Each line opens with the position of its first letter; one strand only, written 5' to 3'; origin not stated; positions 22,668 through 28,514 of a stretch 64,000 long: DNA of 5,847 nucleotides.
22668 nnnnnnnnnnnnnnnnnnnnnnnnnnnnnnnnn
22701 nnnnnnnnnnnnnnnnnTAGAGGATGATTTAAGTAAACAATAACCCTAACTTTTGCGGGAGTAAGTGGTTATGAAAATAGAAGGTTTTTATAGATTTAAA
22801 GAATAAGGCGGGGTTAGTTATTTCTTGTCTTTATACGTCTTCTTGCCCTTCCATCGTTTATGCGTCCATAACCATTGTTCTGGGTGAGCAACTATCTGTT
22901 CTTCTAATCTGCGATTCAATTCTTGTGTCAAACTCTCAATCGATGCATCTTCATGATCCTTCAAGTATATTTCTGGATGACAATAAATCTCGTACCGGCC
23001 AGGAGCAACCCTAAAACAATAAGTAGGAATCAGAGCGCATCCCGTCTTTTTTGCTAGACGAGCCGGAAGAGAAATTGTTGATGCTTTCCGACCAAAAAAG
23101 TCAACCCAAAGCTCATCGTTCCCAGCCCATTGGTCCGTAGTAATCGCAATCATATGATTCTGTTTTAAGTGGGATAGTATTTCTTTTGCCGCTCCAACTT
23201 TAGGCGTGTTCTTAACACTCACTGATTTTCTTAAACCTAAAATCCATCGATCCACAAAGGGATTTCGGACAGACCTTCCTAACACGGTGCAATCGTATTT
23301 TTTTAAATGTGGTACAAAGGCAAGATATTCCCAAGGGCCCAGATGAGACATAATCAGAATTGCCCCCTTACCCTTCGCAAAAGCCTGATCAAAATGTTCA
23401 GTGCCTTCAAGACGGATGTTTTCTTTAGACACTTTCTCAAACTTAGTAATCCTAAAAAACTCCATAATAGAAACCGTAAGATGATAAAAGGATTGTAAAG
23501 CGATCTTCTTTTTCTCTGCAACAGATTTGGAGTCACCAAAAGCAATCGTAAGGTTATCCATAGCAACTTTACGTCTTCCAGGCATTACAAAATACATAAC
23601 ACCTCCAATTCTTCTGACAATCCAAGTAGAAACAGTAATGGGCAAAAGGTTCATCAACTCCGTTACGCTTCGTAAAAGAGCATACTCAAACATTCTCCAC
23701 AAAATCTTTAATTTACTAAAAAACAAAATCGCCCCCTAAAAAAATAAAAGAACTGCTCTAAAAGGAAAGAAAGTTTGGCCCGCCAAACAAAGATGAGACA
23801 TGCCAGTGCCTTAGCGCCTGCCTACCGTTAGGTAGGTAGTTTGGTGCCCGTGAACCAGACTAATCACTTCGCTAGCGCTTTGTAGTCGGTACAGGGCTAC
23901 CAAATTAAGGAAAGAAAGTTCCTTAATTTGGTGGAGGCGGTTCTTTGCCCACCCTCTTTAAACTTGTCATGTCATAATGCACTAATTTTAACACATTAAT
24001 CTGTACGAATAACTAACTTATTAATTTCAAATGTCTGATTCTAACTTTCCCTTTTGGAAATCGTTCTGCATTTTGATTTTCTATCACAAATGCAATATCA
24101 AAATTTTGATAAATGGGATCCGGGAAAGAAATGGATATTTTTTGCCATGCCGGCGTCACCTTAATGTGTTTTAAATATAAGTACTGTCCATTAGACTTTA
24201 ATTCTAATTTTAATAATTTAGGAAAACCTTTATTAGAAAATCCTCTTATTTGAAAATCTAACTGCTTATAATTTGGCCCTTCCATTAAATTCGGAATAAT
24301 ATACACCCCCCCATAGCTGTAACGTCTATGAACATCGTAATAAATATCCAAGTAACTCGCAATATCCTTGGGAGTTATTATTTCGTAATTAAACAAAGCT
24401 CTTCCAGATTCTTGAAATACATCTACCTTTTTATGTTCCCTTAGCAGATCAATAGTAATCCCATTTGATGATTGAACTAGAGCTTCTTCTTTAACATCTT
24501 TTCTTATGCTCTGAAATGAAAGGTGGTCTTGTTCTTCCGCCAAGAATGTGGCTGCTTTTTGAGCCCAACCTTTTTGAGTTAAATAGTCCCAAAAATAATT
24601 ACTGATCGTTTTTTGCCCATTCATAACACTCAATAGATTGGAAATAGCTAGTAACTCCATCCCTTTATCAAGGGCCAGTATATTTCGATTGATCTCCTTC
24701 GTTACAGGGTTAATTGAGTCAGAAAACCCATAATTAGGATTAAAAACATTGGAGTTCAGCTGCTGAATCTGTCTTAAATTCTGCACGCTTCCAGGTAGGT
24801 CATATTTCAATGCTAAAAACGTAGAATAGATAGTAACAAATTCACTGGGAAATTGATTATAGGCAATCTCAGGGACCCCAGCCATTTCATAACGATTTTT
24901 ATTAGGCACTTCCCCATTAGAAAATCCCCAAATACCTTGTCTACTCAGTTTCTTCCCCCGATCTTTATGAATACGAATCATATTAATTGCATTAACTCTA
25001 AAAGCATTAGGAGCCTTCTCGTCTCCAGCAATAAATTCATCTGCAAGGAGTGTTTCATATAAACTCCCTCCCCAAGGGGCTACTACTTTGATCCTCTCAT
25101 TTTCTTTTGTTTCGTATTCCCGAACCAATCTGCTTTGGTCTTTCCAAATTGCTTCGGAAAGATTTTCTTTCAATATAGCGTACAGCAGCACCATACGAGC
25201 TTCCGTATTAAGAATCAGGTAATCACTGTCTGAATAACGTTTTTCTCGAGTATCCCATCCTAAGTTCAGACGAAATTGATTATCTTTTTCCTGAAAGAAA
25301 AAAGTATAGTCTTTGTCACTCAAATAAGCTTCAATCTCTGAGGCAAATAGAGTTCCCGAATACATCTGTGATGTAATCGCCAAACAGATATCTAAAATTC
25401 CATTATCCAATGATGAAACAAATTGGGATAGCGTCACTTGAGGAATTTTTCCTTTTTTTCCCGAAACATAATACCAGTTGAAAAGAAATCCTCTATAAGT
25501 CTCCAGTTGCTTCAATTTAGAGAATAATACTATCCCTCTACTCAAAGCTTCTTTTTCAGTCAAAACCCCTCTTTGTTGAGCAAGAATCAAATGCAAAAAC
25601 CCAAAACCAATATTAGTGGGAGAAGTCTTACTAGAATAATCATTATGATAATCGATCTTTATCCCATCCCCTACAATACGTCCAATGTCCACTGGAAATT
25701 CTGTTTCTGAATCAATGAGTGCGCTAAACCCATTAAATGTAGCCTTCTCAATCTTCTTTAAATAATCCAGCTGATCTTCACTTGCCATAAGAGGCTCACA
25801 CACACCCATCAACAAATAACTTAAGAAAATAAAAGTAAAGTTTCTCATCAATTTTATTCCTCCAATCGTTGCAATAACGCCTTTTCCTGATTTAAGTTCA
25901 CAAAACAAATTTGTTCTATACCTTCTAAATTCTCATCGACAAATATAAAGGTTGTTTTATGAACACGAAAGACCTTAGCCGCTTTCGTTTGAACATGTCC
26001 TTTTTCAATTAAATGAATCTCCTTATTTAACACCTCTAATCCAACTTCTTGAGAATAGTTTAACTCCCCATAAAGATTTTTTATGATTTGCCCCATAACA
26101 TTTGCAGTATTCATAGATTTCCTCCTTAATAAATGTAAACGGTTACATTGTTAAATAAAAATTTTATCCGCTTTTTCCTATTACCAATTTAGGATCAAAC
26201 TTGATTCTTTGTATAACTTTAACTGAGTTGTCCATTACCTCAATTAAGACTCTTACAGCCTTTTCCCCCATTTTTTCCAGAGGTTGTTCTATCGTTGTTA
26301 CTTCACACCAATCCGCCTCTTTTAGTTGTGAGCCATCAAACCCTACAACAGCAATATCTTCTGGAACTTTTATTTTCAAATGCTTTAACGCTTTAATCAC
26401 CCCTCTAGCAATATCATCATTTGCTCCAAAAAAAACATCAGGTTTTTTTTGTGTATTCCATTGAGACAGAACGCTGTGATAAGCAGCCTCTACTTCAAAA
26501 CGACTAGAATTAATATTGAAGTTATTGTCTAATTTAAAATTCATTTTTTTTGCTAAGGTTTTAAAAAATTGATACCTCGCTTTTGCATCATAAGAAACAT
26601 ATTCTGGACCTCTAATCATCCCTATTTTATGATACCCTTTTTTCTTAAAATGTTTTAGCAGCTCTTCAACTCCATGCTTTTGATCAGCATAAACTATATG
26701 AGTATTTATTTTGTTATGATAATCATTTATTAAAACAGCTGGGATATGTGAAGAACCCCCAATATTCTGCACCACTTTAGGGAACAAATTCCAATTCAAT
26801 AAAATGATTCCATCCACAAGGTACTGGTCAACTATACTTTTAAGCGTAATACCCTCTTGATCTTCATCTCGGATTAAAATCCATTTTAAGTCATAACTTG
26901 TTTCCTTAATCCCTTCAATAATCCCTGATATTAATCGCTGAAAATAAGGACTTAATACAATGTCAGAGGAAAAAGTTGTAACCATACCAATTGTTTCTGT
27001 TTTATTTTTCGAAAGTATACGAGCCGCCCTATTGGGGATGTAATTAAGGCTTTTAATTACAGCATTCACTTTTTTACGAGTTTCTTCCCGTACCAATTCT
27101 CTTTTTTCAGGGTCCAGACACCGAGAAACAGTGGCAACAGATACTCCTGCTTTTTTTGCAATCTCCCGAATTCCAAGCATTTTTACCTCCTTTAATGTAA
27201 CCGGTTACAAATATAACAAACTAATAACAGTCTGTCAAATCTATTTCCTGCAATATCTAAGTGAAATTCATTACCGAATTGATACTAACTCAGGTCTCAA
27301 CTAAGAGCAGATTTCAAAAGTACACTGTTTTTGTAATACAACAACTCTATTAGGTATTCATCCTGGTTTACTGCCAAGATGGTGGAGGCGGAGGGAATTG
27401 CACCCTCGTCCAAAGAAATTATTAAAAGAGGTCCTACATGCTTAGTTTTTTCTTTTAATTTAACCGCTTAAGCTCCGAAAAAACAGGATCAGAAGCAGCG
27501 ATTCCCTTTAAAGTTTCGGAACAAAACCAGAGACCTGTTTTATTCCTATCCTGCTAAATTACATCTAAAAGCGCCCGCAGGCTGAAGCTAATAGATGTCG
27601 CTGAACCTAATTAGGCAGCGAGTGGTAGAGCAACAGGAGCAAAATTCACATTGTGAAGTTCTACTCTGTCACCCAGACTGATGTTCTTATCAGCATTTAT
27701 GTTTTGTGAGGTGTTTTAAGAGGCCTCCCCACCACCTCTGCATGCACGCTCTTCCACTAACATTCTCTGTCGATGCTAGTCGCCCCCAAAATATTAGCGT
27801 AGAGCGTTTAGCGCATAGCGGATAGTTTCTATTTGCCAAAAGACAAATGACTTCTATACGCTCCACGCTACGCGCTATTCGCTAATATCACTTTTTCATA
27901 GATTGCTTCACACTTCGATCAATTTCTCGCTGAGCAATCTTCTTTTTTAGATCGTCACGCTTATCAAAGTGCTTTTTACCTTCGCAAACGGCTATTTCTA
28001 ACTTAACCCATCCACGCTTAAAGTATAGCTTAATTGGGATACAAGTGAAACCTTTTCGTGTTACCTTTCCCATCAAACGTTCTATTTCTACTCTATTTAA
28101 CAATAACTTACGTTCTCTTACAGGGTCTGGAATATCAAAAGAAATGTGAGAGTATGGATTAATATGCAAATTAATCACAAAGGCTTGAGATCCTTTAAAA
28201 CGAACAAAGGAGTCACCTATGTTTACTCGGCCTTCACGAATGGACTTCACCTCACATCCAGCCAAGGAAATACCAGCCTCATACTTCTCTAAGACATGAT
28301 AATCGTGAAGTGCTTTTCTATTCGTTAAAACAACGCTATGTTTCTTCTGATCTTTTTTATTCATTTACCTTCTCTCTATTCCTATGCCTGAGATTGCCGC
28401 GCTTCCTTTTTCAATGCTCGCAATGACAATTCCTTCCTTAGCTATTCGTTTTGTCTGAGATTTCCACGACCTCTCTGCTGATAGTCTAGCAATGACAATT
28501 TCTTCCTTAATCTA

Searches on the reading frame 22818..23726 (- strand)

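Call 39: search_protein_families(library=pfam, proteins=[window:22818-23726:-])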
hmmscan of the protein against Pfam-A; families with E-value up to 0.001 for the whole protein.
window:22818-23726:- (302 aa): 1 family
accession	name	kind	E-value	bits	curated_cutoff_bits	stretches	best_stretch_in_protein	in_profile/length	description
PF03279.18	Lip_A_acyltrans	-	2e-53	181.9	22.3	1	17-293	18-294/295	Bacterial lipid A biosynthesis acyltransferase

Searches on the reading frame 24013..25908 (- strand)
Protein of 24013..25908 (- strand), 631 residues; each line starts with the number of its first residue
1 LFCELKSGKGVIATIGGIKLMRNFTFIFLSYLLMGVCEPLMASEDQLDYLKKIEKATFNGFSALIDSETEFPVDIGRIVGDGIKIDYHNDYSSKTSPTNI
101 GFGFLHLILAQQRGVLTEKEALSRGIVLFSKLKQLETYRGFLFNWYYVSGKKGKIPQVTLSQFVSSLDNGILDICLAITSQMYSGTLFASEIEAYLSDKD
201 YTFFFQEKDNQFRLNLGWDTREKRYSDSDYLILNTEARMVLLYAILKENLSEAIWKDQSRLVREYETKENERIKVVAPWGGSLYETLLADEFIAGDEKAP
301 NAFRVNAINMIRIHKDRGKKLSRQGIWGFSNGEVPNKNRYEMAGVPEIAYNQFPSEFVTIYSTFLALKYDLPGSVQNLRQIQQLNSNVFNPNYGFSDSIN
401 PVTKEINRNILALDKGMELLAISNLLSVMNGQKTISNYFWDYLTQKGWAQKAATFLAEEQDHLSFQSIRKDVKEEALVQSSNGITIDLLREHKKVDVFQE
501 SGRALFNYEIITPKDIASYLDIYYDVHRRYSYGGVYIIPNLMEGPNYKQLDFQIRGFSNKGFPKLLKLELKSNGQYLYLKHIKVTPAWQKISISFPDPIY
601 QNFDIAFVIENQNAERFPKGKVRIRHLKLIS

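Call 17: search_protein_families(library=ncbifam, proteins=[window:24013-25908:-])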
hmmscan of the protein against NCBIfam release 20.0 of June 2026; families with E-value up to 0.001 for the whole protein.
window:24013-25908:- (631 aa): 0 families

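Call 39: search_protein_families(library=pfam, proteins=[window:24013-25908:-])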
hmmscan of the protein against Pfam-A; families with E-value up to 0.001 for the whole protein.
window:24013-25908:- (631 aa): 1 family
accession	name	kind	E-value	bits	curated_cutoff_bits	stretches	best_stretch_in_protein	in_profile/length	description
PF10091.15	Glycoamylase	-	1.4e-11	44.8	27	1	236-427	9-210/221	Putative glucoamylase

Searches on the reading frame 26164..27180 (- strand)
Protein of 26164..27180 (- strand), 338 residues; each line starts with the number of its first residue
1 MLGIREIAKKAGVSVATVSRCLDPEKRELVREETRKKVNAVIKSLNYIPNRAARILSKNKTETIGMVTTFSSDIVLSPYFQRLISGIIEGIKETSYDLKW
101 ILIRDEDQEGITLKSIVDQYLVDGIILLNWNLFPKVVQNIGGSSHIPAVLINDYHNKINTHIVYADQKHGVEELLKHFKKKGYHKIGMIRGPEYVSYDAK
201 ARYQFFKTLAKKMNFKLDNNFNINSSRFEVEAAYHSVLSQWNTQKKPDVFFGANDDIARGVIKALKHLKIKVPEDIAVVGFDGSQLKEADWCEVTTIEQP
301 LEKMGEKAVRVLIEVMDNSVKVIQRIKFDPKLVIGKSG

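Call 39: search_protein_families(library=pfam, proteins=[window:26164-27180:-])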
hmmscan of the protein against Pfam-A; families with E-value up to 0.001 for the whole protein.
window:26164-27180:- (338 aa): 4 families
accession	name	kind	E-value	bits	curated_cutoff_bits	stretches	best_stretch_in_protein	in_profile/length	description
PF13377.12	Peripla_BP_3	-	3.6e-28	99.2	26.5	1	176-337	2-166/167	Periplasmic binding protein-like domain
PF00356.27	LacI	-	1.7e-17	63.4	27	1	4-50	2-46/46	Bacterial regulatory proteins, lacI family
PF00532.27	Peripla_BP_1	-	4e-10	40.1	22.2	1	77-324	13-269/281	Periplasmic binding proteins and sugar binding domain of LacI family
PF13407.12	Peripla_BP_4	-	1.2e-07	32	35.1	1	172-317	112-255/258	Periplasmic binding protein domain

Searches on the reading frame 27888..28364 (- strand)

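Call 39: search_protein_families(library=pfam, proteins=[window:27888-28364:-])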
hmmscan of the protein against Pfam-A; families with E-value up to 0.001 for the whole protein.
window:27888-28364:- (158 aa): 1 family
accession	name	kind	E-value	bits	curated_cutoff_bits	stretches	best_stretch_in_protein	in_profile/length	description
PF01668.23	SmpB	-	1.1e-56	191.2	27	1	13-154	2-143/143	SmpB protein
